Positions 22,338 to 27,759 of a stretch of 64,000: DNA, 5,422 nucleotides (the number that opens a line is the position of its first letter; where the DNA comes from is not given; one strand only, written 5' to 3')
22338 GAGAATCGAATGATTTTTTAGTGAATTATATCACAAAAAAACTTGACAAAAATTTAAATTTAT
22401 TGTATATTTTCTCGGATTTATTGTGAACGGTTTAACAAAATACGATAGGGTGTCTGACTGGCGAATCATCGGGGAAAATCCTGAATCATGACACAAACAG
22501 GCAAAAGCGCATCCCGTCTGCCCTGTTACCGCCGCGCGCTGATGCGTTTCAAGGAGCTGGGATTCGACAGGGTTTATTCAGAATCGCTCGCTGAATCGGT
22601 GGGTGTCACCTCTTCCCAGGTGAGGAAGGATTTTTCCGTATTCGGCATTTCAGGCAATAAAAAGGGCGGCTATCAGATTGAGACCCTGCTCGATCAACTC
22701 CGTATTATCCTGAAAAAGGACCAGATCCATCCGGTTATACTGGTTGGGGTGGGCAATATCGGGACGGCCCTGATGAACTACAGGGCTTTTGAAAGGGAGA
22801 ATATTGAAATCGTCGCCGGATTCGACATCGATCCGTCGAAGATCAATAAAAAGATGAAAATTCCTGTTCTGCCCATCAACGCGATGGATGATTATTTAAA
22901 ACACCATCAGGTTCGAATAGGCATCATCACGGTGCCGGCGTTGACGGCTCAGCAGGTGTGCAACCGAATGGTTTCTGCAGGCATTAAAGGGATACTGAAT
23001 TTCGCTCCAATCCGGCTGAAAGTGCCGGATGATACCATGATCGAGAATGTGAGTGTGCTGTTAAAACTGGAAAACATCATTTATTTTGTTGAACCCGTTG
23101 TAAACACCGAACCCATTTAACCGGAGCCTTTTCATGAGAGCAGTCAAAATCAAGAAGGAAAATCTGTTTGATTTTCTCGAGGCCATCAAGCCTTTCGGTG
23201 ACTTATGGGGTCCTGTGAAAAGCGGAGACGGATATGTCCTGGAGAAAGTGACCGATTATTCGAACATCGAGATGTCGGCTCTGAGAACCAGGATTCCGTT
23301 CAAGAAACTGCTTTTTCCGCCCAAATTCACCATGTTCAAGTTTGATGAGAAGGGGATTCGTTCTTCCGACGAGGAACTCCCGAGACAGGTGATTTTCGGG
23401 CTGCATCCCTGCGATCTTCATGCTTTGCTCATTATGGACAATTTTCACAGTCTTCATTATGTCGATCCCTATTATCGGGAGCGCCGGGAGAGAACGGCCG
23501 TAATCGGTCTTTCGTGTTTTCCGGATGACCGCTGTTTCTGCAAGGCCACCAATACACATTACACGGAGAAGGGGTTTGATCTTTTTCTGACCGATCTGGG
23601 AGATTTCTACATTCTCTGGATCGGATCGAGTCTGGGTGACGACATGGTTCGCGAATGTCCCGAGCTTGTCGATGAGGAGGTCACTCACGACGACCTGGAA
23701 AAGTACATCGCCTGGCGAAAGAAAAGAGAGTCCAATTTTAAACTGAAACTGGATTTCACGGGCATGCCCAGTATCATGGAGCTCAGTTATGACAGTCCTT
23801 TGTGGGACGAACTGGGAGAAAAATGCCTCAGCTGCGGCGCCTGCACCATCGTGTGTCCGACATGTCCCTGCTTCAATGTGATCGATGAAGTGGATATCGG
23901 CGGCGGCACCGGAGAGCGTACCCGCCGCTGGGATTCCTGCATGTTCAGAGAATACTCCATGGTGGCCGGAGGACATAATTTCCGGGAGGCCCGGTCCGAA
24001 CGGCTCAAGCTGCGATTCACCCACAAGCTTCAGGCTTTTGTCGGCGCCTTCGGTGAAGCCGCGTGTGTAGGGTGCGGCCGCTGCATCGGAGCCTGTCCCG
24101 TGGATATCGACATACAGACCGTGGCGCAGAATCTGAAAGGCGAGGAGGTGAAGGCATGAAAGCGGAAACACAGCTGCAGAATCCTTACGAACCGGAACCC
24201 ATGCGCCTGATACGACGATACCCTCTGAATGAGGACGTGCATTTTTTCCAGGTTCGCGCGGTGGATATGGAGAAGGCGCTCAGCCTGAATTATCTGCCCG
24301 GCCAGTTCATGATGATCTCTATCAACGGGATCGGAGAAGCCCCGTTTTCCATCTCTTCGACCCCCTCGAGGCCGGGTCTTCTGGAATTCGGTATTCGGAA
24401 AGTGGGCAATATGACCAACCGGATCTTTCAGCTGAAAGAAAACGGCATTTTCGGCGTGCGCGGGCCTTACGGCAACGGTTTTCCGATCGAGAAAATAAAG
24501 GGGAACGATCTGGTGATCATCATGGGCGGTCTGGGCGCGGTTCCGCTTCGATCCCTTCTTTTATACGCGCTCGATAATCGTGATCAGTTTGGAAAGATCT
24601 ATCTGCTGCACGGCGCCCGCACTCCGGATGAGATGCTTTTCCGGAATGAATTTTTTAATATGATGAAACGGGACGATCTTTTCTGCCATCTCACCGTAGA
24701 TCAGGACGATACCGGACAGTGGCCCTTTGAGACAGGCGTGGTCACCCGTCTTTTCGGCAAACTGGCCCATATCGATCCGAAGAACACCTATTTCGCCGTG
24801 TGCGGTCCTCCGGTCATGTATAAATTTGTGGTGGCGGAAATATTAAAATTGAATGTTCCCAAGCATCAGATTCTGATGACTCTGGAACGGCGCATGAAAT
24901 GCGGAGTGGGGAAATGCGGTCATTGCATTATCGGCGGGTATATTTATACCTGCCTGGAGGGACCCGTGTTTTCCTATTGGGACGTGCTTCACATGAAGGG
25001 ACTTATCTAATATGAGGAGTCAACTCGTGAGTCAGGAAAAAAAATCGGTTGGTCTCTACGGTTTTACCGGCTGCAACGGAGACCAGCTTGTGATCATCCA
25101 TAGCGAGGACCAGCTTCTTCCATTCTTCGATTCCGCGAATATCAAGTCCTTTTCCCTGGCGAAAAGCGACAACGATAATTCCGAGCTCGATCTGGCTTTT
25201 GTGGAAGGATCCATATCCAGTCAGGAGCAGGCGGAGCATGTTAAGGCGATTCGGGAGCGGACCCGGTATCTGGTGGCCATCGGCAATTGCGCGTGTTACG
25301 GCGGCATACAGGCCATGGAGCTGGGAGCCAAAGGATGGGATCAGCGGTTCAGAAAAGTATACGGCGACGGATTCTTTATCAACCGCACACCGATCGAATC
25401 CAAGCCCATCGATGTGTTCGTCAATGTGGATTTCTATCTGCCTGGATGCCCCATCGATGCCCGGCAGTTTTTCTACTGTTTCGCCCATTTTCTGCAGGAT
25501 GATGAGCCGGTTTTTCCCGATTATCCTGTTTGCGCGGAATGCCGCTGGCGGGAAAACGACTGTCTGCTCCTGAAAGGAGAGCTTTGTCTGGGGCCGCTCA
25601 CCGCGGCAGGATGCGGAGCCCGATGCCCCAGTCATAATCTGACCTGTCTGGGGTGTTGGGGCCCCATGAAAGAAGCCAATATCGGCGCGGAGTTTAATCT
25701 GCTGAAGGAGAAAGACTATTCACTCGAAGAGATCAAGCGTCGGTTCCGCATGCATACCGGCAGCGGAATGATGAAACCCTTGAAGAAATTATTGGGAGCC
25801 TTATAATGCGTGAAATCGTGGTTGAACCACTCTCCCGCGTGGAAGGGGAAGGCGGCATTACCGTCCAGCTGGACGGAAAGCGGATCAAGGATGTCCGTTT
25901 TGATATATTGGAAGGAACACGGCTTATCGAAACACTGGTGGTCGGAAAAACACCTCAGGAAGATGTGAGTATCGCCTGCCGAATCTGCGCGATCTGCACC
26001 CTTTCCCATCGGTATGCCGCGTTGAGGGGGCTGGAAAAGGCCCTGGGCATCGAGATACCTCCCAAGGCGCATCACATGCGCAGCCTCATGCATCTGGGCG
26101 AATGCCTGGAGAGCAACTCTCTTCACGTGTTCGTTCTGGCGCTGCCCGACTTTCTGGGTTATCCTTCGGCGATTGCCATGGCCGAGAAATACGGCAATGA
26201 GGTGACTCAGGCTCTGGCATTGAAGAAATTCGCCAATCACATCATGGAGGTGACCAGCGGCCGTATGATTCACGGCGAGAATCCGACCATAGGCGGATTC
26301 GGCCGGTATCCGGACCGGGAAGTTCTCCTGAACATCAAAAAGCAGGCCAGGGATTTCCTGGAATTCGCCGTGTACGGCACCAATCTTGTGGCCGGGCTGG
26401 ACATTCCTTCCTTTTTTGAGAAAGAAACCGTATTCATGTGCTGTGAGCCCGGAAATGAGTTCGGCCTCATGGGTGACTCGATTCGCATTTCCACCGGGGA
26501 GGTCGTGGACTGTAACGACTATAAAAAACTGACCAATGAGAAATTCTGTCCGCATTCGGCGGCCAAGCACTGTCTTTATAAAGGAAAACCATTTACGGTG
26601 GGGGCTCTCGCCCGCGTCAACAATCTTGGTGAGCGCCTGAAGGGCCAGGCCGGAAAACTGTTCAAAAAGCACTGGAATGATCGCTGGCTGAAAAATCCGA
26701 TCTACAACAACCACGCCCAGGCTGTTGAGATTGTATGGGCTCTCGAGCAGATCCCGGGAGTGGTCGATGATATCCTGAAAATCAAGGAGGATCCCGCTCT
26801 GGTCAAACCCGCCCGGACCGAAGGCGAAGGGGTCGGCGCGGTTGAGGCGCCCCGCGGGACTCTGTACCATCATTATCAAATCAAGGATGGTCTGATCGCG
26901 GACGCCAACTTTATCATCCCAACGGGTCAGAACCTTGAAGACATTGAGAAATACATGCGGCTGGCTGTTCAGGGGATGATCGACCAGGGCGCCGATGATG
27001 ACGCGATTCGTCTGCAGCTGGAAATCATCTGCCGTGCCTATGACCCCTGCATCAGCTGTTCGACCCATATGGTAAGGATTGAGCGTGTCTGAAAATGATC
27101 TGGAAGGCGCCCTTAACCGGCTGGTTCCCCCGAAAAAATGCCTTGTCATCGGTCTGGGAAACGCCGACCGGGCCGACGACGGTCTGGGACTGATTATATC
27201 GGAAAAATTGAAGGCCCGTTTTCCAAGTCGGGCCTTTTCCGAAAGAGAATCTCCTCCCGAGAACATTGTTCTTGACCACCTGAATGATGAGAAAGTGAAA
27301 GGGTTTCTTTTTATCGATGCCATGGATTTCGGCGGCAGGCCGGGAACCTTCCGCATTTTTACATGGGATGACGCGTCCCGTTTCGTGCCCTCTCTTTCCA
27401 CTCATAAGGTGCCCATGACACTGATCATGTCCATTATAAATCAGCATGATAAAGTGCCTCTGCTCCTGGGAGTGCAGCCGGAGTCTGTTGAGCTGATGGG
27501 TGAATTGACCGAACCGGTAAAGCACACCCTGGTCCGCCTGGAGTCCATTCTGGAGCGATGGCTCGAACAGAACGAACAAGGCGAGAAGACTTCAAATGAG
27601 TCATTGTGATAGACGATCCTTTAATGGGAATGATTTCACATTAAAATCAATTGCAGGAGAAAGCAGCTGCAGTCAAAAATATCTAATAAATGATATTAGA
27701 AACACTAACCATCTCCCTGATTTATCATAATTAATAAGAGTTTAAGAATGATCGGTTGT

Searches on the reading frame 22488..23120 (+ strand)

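Call 31: search_protein_families(library=pfam, proteins=[window:22488-23120:+], max_evalue=0.00001)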
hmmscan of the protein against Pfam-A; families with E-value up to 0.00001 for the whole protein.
window:22488-23120:+ (210 aa): 2 families
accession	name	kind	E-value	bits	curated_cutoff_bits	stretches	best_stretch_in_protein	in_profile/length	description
PF02629.25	CoA_binding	-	2e-20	73.8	22.3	1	79-174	2-96/97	CoA binding domain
PF06971.19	Put_DNA-bind_N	-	3.1e-13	50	27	1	8-50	7-49/49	Putative DNA-binding protein N-terminus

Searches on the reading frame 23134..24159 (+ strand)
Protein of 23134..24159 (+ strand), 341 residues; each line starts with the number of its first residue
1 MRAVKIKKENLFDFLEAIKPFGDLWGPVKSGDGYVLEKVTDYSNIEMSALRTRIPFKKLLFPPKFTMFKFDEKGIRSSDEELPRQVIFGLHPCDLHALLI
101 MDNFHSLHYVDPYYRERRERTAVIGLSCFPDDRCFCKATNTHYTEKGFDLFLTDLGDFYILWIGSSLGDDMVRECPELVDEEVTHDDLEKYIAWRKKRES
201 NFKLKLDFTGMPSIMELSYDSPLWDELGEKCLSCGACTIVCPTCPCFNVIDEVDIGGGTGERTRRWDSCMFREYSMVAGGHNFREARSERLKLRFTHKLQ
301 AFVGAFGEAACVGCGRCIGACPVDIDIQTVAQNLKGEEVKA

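Call 31: search_protein_families(library=pfam, proteins=[window:23134-24159:+], max_evalue=0.00001)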
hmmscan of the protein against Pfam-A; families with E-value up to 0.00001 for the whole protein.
window:23134-24159:+ (341 aa): 8 families
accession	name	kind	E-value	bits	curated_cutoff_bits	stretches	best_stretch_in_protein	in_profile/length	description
PF17179.9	Fer4_22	-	1e-33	116.4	27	1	230-325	1-95/95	4Fe-4S dicluster domain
PF13187.11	Fer4_9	-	1.8e-08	34.7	27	0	202-243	34-49/52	4Fe-4S dicluster domain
PF13237.11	Fer4_10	-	1.3e-07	31.9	25.5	0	308-326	6-22/53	4Fe-4S dicluster domain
PF00037.32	Fer4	-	2.7e-07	30.6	21.1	0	309-324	6-21/24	4Fe-4S binding domain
PF12797.12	Fer4_2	-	4.5e-07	29.8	24.5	0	229-243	8-22/22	4Fe-4S binding domain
PF25160.1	LdpA_Fe-S-bd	-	3.1e-06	27.3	27.6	0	308-328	25-44/49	LdpA Fe-S cluster-binding domain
PF13183.11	Fer4_8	-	3.7e-06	27.8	27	0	229-325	3-68/68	4Fe-4S dicluster domain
PF13746.11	Fer4_18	-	5.8e-06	26.9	27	0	271-329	20-79/114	4Fe-4S dicluster domain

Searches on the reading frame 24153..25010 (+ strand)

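Call 31: search_protein_families(library=pfam, proteins=[window:24153-25010:+], max_evalue=0.00001)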
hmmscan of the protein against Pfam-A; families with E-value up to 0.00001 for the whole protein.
window:24153-25010:+ (285 aa): 3 families
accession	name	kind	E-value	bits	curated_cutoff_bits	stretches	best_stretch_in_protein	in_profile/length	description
PF00175.26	NAD_binding_1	-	5.8e-13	49.9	22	1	123-226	2-107/109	Oxidoreductase NAD-binding domain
PF10418.14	DHODB_Fe-S_bind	-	1e-10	41.6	23.9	1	245-278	1-40/41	Iron-sulfur cluster binding domain of dihydroorotate dehydrogenase B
PF00970.30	FAD_binding_6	-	1.2e-06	29.2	21.1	1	17-108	2-96/99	Oxidoreductase FAD-binding domain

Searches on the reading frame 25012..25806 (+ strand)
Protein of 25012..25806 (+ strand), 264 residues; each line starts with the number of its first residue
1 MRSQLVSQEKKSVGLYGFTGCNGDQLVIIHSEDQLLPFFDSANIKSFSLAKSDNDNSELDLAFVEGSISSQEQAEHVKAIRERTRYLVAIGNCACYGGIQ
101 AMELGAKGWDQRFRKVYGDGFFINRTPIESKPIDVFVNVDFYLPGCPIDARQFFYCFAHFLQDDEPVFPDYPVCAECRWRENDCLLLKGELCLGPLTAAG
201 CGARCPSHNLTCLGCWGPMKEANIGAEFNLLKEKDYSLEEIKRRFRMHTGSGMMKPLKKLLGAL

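Call 31: search_protein_families(library=pfam, proteins=[window:25012-25806:+], max_evalue=0.00001)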
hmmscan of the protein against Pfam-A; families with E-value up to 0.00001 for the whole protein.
window:25012-25806:+ (264 aa): 1 family
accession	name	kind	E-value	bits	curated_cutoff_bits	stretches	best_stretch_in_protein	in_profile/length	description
PF01058.29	Oxidored_q6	-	3.8e-22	78.8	27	1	21-159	1-127/128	NADH ubiquinone oxidoreductase, 20 Kd subunit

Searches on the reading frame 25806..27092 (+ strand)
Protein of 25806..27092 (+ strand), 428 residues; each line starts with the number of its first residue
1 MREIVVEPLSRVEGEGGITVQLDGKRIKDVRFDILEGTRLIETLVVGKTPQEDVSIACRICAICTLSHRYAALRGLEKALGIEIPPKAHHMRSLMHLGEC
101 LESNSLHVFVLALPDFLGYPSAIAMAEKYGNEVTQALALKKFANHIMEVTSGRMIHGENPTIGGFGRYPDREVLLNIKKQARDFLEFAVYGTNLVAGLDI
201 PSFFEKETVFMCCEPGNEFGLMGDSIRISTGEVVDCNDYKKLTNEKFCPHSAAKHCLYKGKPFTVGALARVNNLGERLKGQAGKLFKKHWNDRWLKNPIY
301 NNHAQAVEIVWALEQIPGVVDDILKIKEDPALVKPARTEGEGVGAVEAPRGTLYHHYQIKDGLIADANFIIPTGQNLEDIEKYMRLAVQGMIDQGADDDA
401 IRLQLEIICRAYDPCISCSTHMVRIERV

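Call 31: search_protein_families(library=pfam, proteins=[window:25806-27092:+], max_evalue=0.00001)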
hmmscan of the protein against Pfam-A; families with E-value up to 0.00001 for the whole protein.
window:25806-27092:+ (428 aa): 1 family
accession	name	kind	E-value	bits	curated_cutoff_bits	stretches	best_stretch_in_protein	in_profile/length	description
PF00374.24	NiFeSe_Hases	-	6.4e-32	111.6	25.8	2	39-138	1-100/508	Nickel-dependent hydrogenase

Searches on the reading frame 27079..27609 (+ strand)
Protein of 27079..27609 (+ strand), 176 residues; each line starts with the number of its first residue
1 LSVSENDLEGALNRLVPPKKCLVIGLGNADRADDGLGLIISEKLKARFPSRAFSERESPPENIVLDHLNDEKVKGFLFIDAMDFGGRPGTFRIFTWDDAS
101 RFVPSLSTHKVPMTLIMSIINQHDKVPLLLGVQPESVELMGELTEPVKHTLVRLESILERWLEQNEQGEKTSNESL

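Call 31: search_protein_families(library=pfam, proteins=[window:27079-27609:+], max_evalue=0.00001)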
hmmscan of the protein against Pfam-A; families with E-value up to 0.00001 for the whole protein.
window:27079-27609:+ (176 aa): 1 family
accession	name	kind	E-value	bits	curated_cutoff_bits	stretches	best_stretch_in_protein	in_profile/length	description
PF01750.23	HycI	-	1.3e-11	44.8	23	1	70-159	35-128/130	Hydrogenase maturation protease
